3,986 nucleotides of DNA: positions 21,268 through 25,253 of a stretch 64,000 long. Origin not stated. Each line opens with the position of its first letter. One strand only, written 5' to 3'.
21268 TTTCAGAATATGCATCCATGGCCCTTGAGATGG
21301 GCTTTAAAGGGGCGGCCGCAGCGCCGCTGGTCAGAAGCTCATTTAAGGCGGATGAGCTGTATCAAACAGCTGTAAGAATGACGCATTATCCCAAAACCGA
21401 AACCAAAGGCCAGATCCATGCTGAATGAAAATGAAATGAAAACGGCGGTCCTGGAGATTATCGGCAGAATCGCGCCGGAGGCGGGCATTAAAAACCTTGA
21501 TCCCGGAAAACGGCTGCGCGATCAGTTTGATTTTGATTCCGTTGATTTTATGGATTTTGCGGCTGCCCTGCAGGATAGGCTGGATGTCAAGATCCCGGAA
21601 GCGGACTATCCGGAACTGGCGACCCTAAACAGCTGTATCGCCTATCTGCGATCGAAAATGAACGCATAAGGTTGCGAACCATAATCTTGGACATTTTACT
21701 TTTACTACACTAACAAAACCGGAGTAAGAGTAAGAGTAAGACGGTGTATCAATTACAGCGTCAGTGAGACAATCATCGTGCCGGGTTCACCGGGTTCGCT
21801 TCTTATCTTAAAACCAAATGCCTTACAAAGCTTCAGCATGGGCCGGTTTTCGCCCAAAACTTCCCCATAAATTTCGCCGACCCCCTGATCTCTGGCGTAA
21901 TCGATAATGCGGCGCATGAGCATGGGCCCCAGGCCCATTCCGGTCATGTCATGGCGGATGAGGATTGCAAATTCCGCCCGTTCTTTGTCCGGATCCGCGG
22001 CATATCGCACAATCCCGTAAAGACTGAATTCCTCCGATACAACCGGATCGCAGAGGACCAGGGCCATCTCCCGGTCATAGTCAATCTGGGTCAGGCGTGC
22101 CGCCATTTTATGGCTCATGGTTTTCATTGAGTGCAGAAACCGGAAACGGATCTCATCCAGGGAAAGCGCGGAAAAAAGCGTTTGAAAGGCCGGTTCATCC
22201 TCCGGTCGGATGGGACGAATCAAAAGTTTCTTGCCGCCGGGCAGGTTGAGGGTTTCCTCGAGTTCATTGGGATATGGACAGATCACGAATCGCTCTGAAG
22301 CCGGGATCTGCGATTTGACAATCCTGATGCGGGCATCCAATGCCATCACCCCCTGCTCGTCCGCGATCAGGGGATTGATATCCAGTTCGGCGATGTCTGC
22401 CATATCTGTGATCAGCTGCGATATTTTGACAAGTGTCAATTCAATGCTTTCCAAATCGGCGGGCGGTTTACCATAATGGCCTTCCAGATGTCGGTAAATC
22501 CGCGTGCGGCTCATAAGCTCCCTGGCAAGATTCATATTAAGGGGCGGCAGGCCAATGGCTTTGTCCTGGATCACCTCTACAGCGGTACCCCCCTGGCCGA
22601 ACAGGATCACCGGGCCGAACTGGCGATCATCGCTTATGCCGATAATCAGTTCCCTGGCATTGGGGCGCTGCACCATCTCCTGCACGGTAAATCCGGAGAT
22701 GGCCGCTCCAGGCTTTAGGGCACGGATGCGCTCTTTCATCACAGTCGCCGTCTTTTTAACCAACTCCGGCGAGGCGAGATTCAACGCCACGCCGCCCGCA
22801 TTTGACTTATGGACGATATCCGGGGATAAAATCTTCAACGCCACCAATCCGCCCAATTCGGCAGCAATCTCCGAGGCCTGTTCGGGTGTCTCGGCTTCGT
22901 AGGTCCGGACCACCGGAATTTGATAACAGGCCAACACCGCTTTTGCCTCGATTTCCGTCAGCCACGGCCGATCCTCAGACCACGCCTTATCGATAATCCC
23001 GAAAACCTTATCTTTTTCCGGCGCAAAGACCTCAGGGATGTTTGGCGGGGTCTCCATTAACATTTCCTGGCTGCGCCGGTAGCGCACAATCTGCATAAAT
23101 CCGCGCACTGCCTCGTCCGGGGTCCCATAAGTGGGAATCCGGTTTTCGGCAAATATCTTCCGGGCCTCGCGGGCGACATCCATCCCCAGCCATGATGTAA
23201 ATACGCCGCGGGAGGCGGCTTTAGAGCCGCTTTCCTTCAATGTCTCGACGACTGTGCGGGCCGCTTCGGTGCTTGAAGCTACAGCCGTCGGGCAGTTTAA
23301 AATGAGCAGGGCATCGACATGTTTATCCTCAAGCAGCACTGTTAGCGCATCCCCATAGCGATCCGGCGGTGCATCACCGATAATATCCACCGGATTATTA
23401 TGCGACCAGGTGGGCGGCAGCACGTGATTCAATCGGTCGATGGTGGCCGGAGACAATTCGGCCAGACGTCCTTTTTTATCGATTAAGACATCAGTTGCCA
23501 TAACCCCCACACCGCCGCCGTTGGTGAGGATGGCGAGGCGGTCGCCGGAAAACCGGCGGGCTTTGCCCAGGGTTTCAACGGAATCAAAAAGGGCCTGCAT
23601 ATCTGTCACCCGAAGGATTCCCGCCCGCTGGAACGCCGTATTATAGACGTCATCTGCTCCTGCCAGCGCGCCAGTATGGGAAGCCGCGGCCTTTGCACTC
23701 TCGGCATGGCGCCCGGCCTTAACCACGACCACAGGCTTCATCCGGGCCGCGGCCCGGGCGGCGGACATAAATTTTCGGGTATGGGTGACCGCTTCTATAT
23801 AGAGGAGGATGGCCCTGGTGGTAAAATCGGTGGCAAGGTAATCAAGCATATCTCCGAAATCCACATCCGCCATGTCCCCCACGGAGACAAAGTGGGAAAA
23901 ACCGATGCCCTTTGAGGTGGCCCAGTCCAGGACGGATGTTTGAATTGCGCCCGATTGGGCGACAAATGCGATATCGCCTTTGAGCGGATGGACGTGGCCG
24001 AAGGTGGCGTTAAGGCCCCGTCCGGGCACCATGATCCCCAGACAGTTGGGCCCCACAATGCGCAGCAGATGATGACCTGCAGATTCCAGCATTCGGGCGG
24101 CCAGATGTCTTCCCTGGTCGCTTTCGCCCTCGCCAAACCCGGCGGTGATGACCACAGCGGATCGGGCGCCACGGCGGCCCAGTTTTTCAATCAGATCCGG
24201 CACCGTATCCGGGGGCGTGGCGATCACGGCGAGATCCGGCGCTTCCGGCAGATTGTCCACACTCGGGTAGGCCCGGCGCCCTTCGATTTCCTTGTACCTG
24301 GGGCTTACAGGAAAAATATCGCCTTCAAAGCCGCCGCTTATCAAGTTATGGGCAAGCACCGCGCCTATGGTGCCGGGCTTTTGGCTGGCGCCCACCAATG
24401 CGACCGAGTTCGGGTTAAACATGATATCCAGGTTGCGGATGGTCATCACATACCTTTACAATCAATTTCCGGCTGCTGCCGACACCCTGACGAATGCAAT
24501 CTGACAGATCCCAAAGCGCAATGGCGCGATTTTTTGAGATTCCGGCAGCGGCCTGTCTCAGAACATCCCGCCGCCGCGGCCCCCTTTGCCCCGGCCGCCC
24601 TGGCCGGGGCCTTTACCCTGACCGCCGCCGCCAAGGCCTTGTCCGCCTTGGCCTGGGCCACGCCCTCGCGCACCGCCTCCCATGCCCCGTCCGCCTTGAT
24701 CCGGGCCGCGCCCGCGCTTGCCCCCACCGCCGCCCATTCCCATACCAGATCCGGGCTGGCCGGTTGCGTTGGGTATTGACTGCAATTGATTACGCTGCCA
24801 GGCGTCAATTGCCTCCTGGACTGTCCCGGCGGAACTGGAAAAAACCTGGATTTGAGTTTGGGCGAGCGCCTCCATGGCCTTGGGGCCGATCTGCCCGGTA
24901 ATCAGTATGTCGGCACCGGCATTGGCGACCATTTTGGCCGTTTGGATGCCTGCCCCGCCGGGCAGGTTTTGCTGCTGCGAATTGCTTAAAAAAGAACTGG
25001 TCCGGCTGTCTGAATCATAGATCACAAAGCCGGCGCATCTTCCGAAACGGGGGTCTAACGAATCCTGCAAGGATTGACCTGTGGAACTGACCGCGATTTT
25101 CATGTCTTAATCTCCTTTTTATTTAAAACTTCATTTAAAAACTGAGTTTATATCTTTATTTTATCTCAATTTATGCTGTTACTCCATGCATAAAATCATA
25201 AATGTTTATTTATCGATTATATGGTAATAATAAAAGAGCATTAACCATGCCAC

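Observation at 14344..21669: E3-less 2-oxoacid/acetoin dehydrogenase module coupled to an AMP-ligase, its own LipB/LipA and two carrier proteins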

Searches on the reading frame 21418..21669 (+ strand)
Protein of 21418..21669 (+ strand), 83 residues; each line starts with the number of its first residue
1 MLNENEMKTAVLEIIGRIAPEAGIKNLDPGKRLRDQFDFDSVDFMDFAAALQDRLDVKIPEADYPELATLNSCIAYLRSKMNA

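Call 3: search_protein_families(library=pfam, proteins=[window:21418-21669:+])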
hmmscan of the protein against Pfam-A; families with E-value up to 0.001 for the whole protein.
window:21418-21669:+ (83 aa): 1 family
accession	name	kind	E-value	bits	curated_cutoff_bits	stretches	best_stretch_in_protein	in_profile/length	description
PF00550.31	PP-binding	-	2.7e-08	34.4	20.8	1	13-77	5-67/67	Phosphopantetheine attachment site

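Call 4: search_protein_families(library=ncbifam, proteins=[window:21418-21669:+])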
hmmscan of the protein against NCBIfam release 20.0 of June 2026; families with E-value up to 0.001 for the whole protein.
window:21418-21669:+ (83 aa): 9 families
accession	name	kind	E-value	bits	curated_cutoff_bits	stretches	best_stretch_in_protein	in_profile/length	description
NF002147.0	PRK00982.1-1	equivalog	1.4e-08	34.4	84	1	8-80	9-80/83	acyl carrier protein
NF002150.0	PRK00982.1-4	subfamily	2.4e-07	30.9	66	1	29-81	27-79/80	acyl carrier protein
NF040636.1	AcpM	exception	6e-07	29.4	146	1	23-78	19-76/93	meromycolate extension acyl carrier protein AcpM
NF002148.0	PRK00982.1-2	subfamily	1.2e-06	28.2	71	1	25-81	22-78/79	acyl carrier protein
NF009104.0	PRK12449.1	equivalog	3.7e-06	26.8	70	1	30-81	28-79/80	acyl carrier protein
NF006031.0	PRK08172.1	equivalog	2.9e-05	24.6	76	1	22-80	19-77/82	acyl carrier protein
NF058660.1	cispen_ACP_AmcB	equivalog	5.3e-05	23.3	80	1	23-79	19-77/80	cispentacin biosynthesis acyl carrier protein AmcB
NF002149.0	PRK00982.1-3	equivalog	0.00029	20.7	106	1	33-81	29-77/78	acyl carrier protein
TIGR00517.1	acyl_carrier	equivalog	0.00044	20.1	70.45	1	33-80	29-76/77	acyl carrier protein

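Call 34: find_homologous_proteins(query=window:21418-21669:+, max_evalue=0.001)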
Query window:21418-21669:+ (83 aa): 78 proteins with E <= 0.001 among 79 candidates.
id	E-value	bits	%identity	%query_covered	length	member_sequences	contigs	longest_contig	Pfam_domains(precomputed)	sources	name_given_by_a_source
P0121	9.4e-43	161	100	93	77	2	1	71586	PF00550.32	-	-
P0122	9.2e-39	148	88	98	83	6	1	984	PF00550.32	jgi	-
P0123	4.6e-36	140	79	99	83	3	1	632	PF00550.32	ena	-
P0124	3.1e-35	137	77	99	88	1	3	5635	PF00550.32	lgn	-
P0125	1.1e-30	122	71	99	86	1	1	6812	PF00550.32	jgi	jgi:acyl carrier protein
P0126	2.0e-30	122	69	100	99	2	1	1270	PF00550.32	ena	-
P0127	1.6e-29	119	70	99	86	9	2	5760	PF00550.32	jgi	jgi:acyl carrier protein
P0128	4.4e-29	117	67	99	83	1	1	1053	PF00550.32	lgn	-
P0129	5.2e-29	117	68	99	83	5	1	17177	PF00550.32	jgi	jgi:acyl carrier protein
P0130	7.5e-29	117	67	99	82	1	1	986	PF00550.32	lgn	-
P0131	7.7e-29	117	69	96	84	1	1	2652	PF00550.32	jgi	jgi:acyl carrier protein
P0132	1.2e-28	116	68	96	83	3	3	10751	PF00550.32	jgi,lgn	-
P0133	2.2e-28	115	64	100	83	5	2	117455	PF00550.32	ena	-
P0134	4.0e-28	114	68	96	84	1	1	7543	PF00550.32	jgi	jgi:acyl carrier protein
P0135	5.2e-28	114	68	98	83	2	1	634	PF00550.32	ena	-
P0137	1.3e-27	113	66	99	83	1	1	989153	PF00550.32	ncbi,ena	-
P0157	3.9e-25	105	59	99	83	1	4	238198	PF00550.32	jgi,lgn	jgi:acyl carrier protein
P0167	1.4e-19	87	54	95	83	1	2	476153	PF00550.32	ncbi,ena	-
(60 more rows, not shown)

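Call 35: find_encoding_contigs(protein=P0137, flank=10000, max_places=1)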
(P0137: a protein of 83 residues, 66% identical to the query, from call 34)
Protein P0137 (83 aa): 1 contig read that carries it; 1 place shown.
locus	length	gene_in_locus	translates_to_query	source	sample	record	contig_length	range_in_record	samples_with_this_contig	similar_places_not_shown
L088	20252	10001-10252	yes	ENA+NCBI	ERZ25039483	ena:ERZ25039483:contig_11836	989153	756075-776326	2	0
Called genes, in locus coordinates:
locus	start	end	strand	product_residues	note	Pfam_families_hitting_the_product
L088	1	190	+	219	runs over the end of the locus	PF02230:Abhydrolase_2, PF01738:DLH (weak), PF20434:BD-FAE (faint)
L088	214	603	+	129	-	PF09350:DJC28_CD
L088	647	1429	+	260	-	PF02146:SIR2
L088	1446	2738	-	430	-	PF13424:TPR_12 (weak), PF13371:TPR_9 (weak), PF13431:TPR_17 (weak), PF14559:TPR_19 (weak), PF13489:Methyltransf_23, PF08241:Methyltransf_11, PF08242:Methyltransf_12, PF13649:Methyltransf_25, +10 more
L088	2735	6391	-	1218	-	PF00497:SBP_bac_3, PF00989:PAS, PF08448:PAS_4, PF00989:PAS, PF08448:PAS_4, PF13188:PAS_8, PF13426:PAS_9, PF08447:PAS_3, +4 more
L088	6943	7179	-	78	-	-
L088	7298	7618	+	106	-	PF00216:Bac_DNA_binding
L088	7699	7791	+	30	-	-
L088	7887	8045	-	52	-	-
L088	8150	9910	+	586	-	PF00501:AMP-binding, PF13193:AMP-binding_C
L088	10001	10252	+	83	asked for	PF00550:PP-binding (weak)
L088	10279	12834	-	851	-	PF02629:CoA_binding, PF13380:CoA_binding_2, PF13607:Succ_CoA_lig, PF13549:ATP-grasp_5, PF00583:Acetyltransf_1, PF13302:Acetyltransf_3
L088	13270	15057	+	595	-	PF00501:AMP-binding, PF23562:AMP-binding_C_3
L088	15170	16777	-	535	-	PF13091:PLDc_2, PF00614:PLDc (faint), PF13091:PLDc_2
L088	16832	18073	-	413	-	PF03372:Exo_endo_phos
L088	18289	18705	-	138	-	PF25601:AAA_lid_14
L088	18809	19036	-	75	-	PF00072:Response_reg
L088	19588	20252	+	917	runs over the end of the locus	PF04392:ABC_sub_bind, PF00989:PAS, PF08448:PAS_4 (weak), PF13188:PAS_8 (faint), PF13426:PAS_9, PF02518:HATPase_c, PF00072:Response_reg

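Call 36: find_encoding_contigs(protein=P0167, flank=10000, max_places=1)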
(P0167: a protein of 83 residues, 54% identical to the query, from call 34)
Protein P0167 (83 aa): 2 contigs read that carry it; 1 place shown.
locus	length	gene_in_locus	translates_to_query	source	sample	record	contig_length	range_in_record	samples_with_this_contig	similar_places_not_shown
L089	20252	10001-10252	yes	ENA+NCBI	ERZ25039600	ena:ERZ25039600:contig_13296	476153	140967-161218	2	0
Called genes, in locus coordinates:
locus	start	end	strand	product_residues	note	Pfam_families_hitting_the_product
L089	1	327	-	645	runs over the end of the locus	PF07973:tRNA_SAD, PF00587:tRNA-synt_2b, PF03129:HGTP_anticodon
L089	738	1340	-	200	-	PF21176:RecR_HhH, PF02132:RecR_ZnF, PF01751:Toprim, PF13662:Toprim_4, PF21175:RecR_C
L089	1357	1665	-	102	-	PF02575:YbaB_DNA_bd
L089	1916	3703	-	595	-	PF05496:RuvB_N (weak), PF13191:AAA_16 (weak), PF13173:AAA_14 (weak), PF13177:DNA_pol3_delta2, PF13401:AAA_22 (weak), PF00004:AAA, PF22608:DNAX_ATPase_lid, PF12169:DNA_pol3_gamma3, +2 more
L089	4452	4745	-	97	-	-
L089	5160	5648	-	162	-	PF00383:dCMP_cyt_deam_1, PF14437:MafB19-deam, PF14439:Bd3614-deam (weak)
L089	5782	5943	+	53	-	PF00301:Rubredoxin, PF21349:RUBY_RBDX (faint)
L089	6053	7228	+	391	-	PF01266:DAO (faint), PF07992:Pyr_redox_2, PF13738:Pyr_redox_3 (weak), PF00070:Pyr_redox, PF18267:Rubredoxin_C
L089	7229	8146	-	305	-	PF00070:Pyr_redox (faint), PF00890:FAD_binding_2 (faint), PF01134:GIDA (faint), PF03486:HI0933_like (faint), PF05834:Lycopene_cycl (faint), PF07992:Pyr_redox_2, PF13738:Pyr_redox_3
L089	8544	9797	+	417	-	PF00109:ketoacyl-synt, PF02801:Ketoacyl-synt_C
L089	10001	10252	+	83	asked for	PF00550:PP-binding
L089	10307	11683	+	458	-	PF01593:Amino_oxidase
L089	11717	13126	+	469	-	PF00070:Pyr_redox (faint), PF00890:FAD_binding_2 (weak), PF01266:DAO (weak), PF03486:HI0933_like (faint), PF05834:Lycopene_cycl (faint), PF12831:FAD_oxidored, PF01593:Amino_oxidase, PF13450:NAD_binding_8, +1 more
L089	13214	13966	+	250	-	PF00106:adh_short, PF08659:KR, PF23441:SDR (weak), PF13561:adh_short_C2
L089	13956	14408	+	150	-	PF07977:FabA, PF22818:ApeI-like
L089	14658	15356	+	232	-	PF01618:MotA_ExbB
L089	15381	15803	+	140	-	PF02472:ExbD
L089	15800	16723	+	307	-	PF13103:TonB_2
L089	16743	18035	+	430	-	PF26549:Tricorn_N, PF26549:Tricorn_N, PF26550:Tricorn_2nd, PF07676:PD40, PF26550:Tricorn_2nd, PF26549:Tricorn_N, PF07676:PD40, PF26549:Tricorn_N, +8 more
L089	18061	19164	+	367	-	PF07719:TPR_2 (faint), PF13432:TPR_16 (faint), PF13525:YfiO (weak), PF13174:TPR_6 (weak)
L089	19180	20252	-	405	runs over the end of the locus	PF07690:MFS_1, PF13000:Acatn (weak)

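Call 37: find_encoding_contigs(protein=P0157, flank=10000, max_places=1)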
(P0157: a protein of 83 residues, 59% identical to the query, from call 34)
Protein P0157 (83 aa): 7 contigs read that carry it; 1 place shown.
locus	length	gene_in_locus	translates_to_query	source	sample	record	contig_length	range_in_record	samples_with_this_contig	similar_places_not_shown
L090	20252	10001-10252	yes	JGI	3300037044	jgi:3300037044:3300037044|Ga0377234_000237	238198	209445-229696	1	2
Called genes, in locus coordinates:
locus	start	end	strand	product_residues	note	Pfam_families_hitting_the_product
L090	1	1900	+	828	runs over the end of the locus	PF17764:PriA_3primeBD, PF04851:ResIII, PF00270:DEAD, PF00271:Helicase_C (faint), PF18319:Zn_ribbon_PriA, PF18074:PriA_C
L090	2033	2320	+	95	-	PF07610:DUF1573 (weak)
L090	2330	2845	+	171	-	-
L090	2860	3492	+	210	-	PF00702:Hydrolase, PF13419:HAD_2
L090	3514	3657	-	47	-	-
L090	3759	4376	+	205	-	-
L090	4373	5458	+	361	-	PF12797:Fer4_2 (faint), PF12837:Fer4_6 (faint), PF13237:Fer4_10 (weak), PF14697:Fer4_21, PF00037:Fer4 (weak)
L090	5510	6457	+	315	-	PF04909:Amidohydro_2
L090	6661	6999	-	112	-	-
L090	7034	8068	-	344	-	PF01734:Patatin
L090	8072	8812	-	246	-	PF04029:2-ph_phosp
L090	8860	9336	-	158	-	PF00583:Acetyltransf_1, PF13673:Acetyltransf_10, PF13508:Acetyltransf_7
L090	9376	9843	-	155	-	PF00583:Acetyltransf_1, PF13673:Acetyltransf_10, PF13508:Acetyltransf_7, PF14542:Acetyltransf_CG (faint)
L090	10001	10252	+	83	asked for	PF00550:PP-binding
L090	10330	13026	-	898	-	PF02629:CoA_binding, PF13380:CoA_binding_2, PF13607:Succ_CoA_lig, PF19045:Ligase_CoA_2, PF13549:ATP-grasp_5, PF13302:Acetyltransf_3, PF00583:Acetyltransf_1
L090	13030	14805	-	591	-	PF00501:AMP-binding, PF13193:AMP-binding_C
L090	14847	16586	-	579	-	PF07973:tRNA_SAD, PF00587:tRNA-synt_2b, PF03129:HGTP_anticodon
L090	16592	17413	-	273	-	PF01177:Asp_Glu_race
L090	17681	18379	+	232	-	PF00027:cNMP_binding, PF13545:HTH_Crp_2, PF00325:Crp, PF25213:HVO_A0261_N (faint)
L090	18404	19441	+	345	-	-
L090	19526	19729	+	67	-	PF08984:DUF1858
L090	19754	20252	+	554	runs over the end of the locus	PF03063:Prismane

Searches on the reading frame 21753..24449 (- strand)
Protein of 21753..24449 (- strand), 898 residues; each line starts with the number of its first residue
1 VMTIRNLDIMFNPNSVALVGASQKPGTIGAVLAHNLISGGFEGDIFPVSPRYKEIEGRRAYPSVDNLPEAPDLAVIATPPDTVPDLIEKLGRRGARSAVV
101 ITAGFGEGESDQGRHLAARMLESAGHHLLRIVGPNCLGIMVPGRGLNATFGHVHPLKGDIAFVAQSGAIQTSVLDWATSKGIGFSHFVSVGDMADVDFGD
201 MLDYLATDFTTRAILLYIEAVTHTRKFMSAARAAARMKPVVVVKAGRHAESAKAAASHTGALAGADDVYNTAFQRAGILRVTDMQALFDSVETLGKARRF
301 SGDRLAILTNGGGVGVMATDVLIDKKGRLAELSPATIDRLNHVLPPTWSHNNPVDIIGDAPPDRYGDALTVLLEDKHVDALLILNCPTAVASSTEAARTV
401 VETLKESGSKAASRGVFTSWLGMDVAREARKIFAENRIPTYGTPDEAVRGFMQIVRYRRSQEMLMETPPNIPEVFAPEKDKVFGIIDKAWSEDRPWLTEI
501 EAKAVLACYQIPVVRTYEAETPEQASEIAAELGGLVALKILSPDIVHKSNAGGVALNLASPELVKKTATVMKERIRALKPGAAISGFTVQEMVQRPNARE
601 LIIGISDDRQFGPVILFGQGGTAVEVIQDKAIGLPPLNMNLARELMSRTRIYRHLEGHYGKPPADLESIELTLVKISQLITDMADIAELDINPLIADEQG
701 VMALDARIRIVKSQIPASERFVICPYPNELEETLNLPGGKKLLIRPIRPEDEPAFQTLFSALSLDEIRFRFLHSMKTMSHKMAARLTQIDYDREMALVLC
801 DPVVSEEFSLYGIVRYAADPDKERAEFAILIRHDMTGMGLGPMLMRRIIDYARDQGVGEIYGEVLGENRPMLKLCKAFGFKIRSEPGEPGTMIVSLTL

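Call 3: search_protein_families(library=pfam, proteins=[window:21753-24449:-])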
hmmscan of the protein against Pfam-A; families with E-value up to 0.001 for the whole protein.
window:21753-24449:- (898 aa): 11 families
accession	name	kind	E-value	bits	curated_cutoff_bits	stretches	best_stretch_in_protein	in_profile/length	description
PF13549.11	ATP-grasp_5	-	5.8e-86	287.9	27.6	1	489-710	2-221/221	ATP-grasp domain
PF13607.11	Succ_CoA_lig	-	1.8e-55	186.9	27.4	1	157-294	1-138/138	Succinyl-CoA ligase like flavodoxin domain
PF13380.12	CoA_binding_2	-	2.2e-23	83.3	22.8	1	15-141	2-115/116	CoA binding domain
PF19045.5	Ligase_CoA_2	-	3.8e-13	50.2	23.7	1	306-446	2-142/162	Ligase-CoA domain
PF02629.25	CoA_binding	-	5.6e-11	43.5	22.3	1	13-104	3-97/97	CoA binding domain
PF13302.13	Acetyltransf_3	-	5.9e-09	37.2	25.4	1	742-881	2-138/138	Acetyltransferase (GNAT) domain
PF00583.31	Acetyltransf_1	-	5.5e-08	33.5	20.7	1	798-880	37-116/116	Acetyltransferase (GNAT) family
PF08442.15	ATP-grasp_2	-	8.4e-07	29.2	29.5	1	497-695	2-201/202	ATP-grasp domain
PF13420.13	Acetyltransf_4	-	0.00012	22.6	24.3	1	807-882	57-136/155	Acetyltransferase (GNAT) domain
PF24948.1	Citrate_synth_N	-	0.00054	19.8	83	1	549-709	66-219/232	ATP-citrate synthase ATP-grasp domain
PF00549.24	Ligase_CoA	-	0.00065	20.3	24.5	0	311-408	4-80/128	CoA-ligase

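Call 4: search_protein_families(library=ncbifam, proteins=[window:21753-24449:-])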
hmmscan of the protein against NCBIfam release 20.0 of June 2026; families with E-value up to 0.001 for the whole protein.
window:21753-24449:- (898 aa): 13 families
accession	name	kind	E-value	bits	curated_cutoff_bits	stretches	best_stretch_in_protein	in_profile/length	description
NF045493.1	HydDutCoALig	equivalog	5.2e-150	501.3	1300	1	8-709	4-697/698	4-hydroxybutyrate--CoA ligase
TIGR02717.1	AcCoA-syn-alpha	equivalog_domain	1.8e-146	488.3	567.15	1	8-457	2-446/447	acetate--CoA ligase alpha subunit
NF045494.1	AcCoALig_Archglob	equivalog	3.1e-130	435.6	1200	2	2-459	213-664/665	acetate--CoA ligase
NF045492.1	HydPropCoALig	equivalog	3e-110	369.6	1300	2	4-442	245-681/700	3-hydroxypropionate--CoA ligase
NF001913.0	PRK00696.1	equivalog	1.3e-16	60.6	370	1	497-710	3-218/388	ADP-forming succinate--CoA ligase subunit beta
TIGR01016.1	sucCoAbeta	subfamily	1.2e-13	50.8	375.55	1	497-710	3-218/386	succinate-CoA ligase subunit beta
NF004230.0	PRK05678.1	equivalog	8.4e-13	48.2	336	1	72-277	67-264/291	succinate--CoA ligase subunit alpha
NF058543.1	ActPatMycb56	equivalog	3.3e-12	45.9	460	1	737-881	134-275/317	acetyltransferase Pat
TIGR01019.1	sucCoAalpha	subfamily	6e-12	45.6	353.2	1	122-278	108-269/286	succinate--CoA ligase subunit alpha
NF010647.0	PRK14046.1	equivalog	1.9e-10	40.4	604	1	499-709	5-217/392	malate--CoA ligase subunit beta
NF040503.1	resist_ArsN1a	equivalog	7e-07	29.1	170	1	825-881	78-134/159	arsinothricin resistance N-acetyltransferase ArsN1 family A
TIGR01575.1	rimI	equivalog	2.4e-05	24.5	86.4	1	827-883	59-115/132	ribosomal protein S18-alanine N-acetyltransferase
NF000487.1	stat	exception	0.00052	19.6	420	1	831-881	112-162/189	streptothricin N-acetyltransferase STAT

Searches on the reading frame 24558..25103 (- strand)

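Call 54: search_protein_families(library=pfam, proteins=[window:24558-25103:-], max_evalue=0.00001)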
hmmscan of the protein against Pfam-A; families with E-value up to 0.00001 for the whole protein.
window:24558-25103:- (181 aa): 1 family
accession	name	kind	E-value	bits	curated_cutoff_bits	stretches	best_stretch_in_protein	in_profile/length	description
PF02579.22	Nitro_FeMo-Co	-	2.3e-23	82.8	26.3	1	14-103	3-93/94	Dinitrogenase iron-molybdenum cofactor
